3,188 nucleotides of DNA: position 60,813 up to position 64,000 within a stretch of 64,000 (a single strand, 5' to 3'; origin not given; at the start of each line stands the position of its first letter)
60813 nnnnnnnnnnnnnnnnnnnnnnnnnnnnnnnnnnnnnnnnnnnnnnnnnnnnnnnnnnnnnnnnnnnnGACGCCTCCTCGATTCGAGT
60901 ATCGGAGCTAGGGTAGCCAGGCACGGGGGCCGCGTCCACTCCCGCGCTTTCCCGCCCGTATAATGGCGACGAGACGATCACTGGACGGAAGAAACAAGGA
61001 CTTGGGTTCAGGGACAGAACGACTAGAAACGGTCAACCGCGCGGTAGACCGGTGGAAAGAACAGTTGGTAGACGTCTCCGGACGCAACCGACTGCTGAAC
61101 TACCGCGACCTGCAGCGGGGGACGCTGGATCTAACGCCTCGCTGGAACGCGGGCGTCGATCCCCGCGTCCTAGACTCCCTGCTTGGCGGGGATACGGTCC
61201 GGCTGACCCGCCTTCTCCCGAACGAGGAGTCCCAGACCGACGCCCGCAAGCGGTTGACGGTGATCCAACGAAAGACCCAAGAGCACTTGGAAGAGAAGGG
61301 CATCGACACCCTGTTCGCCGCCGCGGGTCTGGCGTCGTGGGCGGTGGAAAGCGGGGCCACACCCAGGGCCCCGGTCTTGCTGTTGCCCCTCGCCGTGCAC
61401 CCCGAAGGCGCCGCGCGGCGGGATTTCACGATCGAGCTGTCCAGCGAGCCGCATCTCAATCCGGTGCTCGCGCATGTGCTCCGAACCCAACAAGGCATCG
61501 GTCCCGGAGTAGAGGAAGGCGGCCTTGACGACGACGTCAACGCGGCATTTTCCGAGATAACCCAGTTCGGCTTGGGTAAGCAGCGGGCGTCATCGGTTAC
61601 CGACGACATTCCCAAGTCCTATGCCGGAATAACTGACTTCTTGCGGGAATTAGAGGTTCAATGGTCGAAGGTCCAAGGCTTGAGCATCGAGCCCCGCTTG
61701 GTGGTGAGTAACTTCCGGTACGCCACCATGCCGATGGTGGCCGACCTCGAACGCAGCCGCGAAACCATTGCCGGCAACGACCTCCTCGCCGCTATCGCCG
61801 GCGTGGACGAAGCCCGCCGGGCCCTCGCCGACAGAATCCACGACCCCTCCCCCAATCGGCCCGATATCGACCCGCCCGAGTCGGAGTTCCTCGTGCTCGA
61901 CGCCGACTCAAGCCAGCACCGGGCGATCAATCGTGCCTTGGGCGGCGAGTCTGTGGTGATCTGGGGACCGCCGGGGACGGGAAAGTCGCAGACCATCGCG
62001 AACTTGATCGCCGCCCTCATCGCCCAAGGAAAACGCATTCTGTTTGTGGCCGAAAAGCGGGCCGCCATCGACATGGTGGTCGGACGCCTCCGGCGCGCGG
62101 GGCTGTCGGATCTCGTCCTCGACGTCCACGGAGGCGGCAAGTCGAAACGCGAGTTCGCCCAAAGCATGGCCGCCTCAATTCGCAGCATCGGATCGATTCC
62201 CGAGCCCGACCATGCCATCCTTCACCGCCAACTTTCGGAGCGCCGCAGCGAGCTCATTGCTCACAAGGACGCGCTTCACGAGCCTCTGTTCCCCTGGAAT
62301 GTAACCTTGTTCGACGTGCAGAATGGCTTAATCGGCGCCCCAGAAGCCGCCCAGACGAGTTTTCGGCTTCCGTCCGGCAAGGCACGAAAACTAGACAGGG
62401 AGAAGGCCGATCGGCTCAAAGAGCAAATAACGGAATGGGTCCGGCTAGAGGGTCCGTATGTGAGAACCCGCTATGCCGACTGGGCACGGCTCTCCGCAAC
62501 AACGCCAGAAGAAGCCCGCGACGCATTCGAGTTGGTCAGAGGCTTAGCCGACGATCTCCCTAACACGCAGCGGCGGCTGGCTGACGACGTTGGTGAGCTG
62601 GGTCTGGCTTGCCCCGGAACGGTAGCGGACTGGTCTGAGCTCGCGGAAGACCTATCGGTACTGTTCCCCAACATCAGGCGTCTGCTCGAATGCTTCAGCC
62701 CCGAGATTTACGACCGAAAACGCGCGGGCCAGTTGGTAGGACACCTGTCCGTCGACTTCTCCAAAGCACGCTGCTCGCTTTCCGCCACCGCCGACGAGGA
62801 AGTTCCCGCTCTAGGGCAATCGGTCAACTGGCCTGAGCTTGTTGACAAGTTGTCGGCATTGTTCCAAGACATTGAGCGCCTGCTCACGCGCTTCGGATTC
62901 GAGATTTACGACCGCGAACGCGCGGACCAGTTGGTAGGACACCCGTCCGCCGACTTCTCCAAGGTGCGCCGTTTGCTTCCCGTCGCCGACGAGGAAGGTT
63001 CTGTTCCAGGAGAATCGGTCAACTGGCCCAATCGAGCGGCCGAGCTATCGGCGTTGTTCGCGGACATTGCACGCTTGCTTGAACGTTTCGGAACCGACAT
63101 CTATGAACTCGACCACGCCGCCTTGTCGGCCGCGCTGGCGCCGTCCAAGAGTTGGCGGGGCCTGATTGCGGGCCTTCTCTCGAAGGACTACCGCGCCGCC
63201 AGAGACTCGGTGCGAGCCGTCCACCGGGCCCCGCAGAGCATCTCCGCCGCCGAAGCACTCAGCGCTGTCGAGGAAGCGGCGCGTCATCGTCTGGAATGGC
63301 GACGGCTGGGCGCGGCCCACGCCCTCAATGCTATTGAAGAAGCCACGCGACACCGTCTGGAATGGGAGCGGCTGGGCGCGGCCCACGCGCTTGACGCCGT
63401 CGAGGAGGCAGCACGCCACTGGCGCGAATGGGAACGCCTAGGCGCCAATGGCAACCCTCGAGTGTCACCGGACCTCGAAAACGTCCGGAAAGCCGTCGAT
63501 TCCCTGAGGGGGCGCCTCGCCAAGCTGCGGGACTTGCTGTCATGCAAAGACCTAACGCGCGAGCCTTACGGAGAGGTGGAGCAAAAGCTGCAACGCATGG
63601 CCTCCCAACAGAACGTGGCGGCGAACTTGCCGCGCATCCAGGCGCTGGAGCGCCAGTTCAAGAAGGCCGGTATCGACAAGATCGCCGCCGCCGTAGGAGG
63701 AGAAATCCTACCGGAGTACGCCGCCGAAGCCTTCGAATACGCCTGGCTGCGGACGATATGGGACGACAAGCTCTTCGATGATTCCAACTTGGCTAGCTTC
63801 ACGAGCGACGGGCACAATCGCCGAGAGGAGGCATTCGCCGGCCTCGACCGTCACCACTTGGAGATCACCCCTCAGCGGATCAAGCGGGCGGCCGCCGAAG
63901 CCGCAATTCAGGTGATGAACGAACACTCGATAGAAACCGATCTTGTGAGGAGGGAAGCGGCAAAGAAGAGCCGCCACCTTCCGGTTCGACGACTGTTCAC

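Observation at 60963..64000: Giant DUF4011-like/SF1-helicase ORF missing from the ORF track, with internal coding tandem repeats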

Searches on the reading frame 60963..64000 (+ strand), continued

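Call 52: predict_structure(alignment_id=A2)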
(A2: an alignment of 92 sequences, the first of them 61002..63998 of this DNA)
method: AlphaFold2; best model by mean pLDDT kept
length: 999 residues; sequences in the alignment: 92
mean_pLDDT: 78.2   pTM: 0.49
mean pLDDT of the five models: 78.2, 76.4, 75.8, 75.0, 74.8
residues with pLDDT >= 90: 428; 70-90: 296; 50-70: 83; < 50: 192
segments of 3 or more residues with pLDDT < 50: 170-176, 184-198, 285-303, 557-607, 623-675, 773-789, 791-793, 795-797, 809-816
pLDDT, mean of each block of 10 residues (from residue 1): 78 92 80 93 91 96 97 95 96 85 94 92 96 91 95 92 75 46 46 41 90 95 95 94 83 89 89 77 46 45 57 70 69 87 83 83 89 67 85 85 89 92 92 96 97 96 97 98 96 94 96 96 88 79 87 58 38 40 43 43 43 52 45 37 35 29 30 47 74 86 89 83 82 90 84 90 75 47 44 48 51 55 78 93 92 93 96 96 97 96 97 98 90 86 95 90 89 91 90 82
secondary structure, 60 per line:
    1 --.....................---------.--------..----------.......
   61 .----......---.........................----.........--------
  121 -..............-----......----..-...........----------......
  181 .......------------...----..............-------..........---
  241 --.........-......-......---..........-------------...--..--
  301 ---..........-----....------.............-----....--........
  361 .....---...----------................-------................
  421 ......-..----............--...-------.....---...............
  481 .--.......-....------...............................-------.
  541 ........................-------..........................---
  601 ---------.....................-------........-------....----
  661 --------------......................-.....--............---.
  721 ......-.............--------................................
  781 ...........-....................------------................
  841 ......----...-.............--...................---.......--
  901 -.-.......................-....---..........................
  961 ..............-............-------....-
elements in order (helices of 4 or more, strands of 3 or more residues): H3-23 H54-61 H68-71 H75-99 E104-112 E122-135 E141-146 H154-164 H175-187 H207-220 E228-237 H243-251 H253-258 H260-265 H269-278 H304-313 E319-322 H329-341 E347-350 H353-365 H382-397 H405-426 H436-445 H458-462 H466-481 H484-490 H492-495 H502-532 H541-564 H572-597 H610-630 H638-645 H653-656 H675-696 H698-702 H705-716 H720-726 H728-740 H749-791 H793-812 H825-846 H856-867 H870-888 H892-897 H904-926 H928-931 H935-974 H976-987 H995-998

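Call 55: fold_search(model_id=the predicted structure, library=pdb)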
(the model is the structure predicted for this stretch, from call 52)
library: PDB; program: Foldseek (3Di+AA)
matches with E <= 10: 79; with E <= 0.001: 0
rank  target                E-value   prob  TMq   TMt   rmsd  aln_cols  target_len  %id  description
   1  9qe0_A                4.1e-02  0.16  0.08  0.06  65.5       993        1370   12  Neobacillus vireti Wadjet-II JetABC dimer (released 2025-06-25)
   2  8w20_A                5.6e-02  0.11  0.07  0.09  76.9       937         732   13  Umb1 umbrella toxin particle (released 2024-04-17)
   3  7nyx_A                6.6e-02  0.08  0.06  0.04  60.1       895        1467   14  Cryo-EM structure of the MukBEF-MatP-DNA monomer (closed conformation) (released 2021-07-07)
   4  9gm7_A                8.6e-02  0.06  0.05  0.04  64.2       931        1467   14  MukBEF in a nucleotide-bound state with open neck gate (monomer) (released 2025-03-26)
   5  6yvu_B                9.0e-02  0.12  0.09  0.08  77.5      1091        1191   10  Condensin complex from S.cerevisiae ATP-free apo non-engaged state (released 2020-07-15)
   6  9qe0_B                1.3e-01  0.05  0.06  0.05  62.2      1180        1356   11  Neobacillus vireti Wadjet-II JetABC dimer (released 2025-06-25)
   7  8ct1_A                1.5e-01  0.12  0.07  0.09  34.0       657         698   12  CryoEM structure of human S-OPA1 assembled on lipid membrane in membrane-adjacent state (released 2023-08-30)
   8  7zr1_C                2.5e-01  0.18  0.08  0.10  44.4       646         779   12  Chaetomium thermophilum Mre11-Rad50-Nbs1 complex bound to ATPyS (composite structure) (released 2023-01-11)
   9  9gm6_A                3.8e-01  0.03  0.06  0.05  64.5      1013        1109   13  MukBEF in a nucleotide-bound state with open neck gate (heads core) (released 2025-03-26)
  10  7kzn_C                5.2e-01  0.02  0.06  0.06  69.0      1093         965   11  Outer dynein arm core subcomplex from C. reinhardtii (released 2021-01-20)
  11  7zr1_D                6.1e-01  0.09  0.08  0.09  41.1       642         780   13  Chaetomium thermophilum Mre11-Rad50-Nbs1 complex bound to ATPyS (composite structure) (released 2023-01-11)
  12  9y6s_6z               6.1e-01  0.06  0.06  0.03  37.2       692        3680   12  96-nm repeat of the Leishmania tarentolae doublet microtubule (released 2025-12-17)
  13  6yvu_A                8.3e-01  0.03  0.06  0.06  64.4       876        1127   10  Condensin complex from S.cerevisiae ATP-free apo non-engaged state (released 2020-07-15)
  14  7k58_C                1.1e+00  0.06  0.10  0.03  35.3       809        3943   11  Structure of outer-arm dyneins bound to microtubule with microtubule binding state 1(MTBS-1) (released 2021-09-29)
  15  9ea7                  1.1e+00  0.03  0.05  0.02  52.2       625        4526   12  The Structure of ApoB100 from Human Low-Density Lipoprotein (released 2024-12-18)
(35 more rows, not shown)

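Call 62: search_dna_similar(query=P0001, collection=plasmids, mode=protein, max_rows=15)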
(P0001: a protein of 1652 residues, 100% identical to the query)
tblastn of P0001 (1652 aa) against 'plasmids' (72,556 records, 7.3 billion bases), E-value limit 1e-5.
Records with a match: 532; places in all: 579; records where one place covers at least 80% of the query: 0.
Best place of each record, by identity: <60% 532.
By first word of the organism name: Klebsiella 243; Ralstonia 108; Acinetobacter 45; Rhizobium 22; Raoultella 11; Mesorhizobium 6; Paracoccus 6; Vibrio 5; Variovorax 5; Thioclava 4; and 52 more.
By predicted mobility (MOB-suite, as given by PLSDB): conjugative 220; non-mobilizable 158; mobilizable 154.
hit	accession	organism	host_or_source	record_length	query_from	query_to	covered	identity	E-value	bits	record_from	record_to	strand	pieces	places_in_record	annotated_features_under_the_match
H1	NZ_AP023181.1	Paraburkholderia sp. PGU19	Physopelta gutta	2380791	75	1402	66%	32.8%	2e-90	440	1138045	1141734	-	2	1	none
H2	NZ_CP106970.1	Haloferax alexandrinus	-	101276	64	1402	65%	33.1%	3e-98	485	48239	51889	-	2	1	DUF4011 domain-containing protein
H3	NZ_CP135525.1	Halomontanus rarus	Salt lake,Salt lake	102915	1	1402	58%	35.4%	4e-103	503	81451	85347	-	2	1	DUF4011 domain-containing protein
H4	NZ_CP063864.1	Klebsiella pneumoniae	panda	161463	64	1400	64%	31.6%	6e-84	418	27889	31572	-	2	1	DUF3320 domain-containing protein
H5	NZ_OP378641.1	Klebsiella michiganensis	-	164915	64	1400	63%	32.1%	6e-83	414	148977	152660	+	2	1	DUF3320 domain-containing protein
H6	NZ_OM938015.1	Klebsiella michiganensis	-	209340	64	1400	63%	32.1%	6e-83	414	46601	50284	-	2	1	DUF3320 domain-containing protein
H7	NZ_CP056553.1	Enterobacter sp. RHBSTW-00422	culture,Freshwater sample from ...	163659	64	1400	63%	32.1%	6e-83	414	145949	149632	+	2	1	DUF3320 domain-containing protein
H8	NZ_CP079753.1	Raoultella ornithinolytica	cell culture,urine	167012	64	1400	63%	32.1%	6e-83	414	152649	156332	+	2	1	DUF3320 domain-containing protein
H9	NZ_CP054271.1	Raoultella ornithinolytica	Sus scrofa domesticus,Whole ...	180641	64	1400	63%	32.1%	6e-83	414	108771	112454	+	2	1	DUF3320 domain-containing protein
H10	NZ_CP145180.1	Raoultella ornithinolytica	Hospital waste water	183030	64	1400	63%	32.1%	6e-83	414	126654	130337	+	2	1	DUF3320 domain-containing protein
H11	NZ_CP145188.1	Raoultella ornithinolytica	-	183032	64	1400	63%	32.1%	6e-83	414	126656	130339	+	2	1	DUF3320 domain-containing protein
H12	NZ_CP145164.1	Raoultella ornithinolytica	-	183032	64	1400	63%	32.1%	6e-83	414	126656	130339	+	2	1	DUF3320 domain-containing protein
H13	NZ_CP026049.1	Raoultella planticola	Homo sapiens,G-tube swab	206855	64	1400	63%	32.1%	6e-83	414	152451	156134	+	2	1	DUF3320 domain-containing protein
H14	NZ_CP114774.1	Raoultella planticola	Homo sapiens,cell ...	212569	64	1400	63%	32.1%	6e-83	414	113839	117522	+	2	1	DUF3320 domain-containing protein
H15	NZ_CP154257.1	Raoultella planticola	male,sputum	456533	64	1400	63%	32.1%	6e-83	414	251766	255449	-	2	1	DUF3320 domain-containing protein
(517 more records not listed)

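Call 87: find_encoding_contigs(protein=P0006, flank=8000, max_places=2)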
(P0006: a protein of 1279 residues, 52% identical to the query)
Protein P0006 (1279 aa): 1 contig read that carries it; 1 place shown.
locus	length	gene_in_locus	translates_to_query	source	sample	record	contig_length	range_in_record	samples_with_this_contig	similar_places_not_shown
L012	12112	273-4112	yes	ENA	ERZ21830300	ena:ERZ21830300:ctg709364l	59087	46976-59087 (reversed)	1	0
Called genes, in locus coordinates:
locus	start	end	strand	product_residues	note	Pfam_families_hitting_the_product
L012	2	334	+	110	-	?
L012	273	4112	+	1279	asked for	PF13086:AAA_11, PF13245:AAA_19 (weak), PF13604:AAA_30 (faint), PF13086:AAA_11 (weak), PF13087:AAA_12, PF18741:MTES_1575, PF01396:Zn_ribbon_Top1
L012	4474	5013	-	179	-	PF24777:DUF7700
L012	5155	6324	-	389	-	PF02771:Acyl-CoA_dh_N, PF02770:Acyl-CoA_dh_M, PF00441:Acyl-CoA_dh_1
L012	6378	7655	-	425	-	PF02515:CoA_transf_3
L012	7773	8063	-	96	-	PF00076:RRM_1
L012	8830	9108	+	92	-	PF01323:DSBA (weak)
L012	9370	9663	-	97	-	-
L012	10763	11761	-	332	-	PF04392:ABC_sub_bind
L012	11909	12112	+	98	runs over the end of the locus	-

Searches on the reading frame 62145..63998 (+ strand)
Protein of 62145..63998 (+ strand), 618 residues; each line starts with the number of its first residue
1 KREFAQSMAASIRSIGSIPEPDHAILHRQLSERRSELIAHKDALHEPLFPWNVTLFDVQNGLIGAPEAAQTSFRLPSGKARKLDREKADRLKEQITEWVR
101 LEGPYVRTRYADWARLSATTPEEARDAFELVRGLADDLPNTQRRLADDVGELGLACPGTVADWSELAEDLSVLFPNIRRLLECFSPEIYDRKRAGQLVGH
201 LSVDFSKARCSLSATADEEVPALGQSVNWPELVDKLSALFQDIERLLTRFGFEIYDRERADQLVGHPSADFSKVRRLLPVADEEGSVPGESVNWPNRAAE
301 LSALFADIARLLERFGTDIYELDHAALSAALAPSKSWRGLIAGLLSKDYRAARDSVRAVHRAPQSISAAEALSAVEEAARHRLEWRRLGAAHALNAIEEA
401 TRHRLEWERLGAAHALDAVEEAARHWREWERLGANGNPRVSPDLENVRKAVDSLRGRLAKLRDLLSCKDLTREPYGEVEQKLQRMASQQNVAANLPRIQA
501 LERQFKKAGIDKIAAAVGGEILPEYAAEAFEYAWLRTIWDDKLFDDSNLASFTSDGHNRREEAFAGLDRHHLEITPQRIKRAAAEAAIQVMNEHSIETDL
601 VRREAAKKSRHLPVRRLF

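Call 84: search_protein_representatives(protein=window:62145-63998:+)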
Query: 618 residues. Proteins with E-value up to 0.001 (for the whole library): 548; up to 1e-10: 307; up to 1e-30: 40. The best 150 are listed.
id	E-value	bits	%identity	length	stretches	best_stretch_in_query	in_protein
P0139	6.3e-235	797.9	67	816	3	367-618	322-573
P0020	4.6e-101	355.8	48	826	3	414-618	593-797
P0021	2.0e-95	337.2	46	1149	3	1-167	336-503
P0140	1.2e-90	321.5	47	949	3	435-618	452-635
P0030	2.4e-84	300.7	39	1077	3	308-618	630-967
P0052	6.2e-83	296.0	42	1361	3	1-189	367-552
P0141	6.9e-81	289.2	44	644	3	1-171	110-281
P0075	1.7e-73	264.8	42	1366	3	435-618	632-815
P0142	1.3e-62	228.9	36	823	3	295-615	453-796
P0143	9.9e-55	202.8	38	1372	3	449-617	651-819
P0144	1.4e-50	189.1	47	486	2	1-171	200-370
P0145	3.3e-50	187.9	32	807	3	410-618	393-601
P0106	4.5e-49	184.2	42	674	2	1-170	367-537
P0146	3.1e-48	181.4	33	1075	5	406-618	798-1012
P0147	1.1e-47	179.6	39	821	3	404-618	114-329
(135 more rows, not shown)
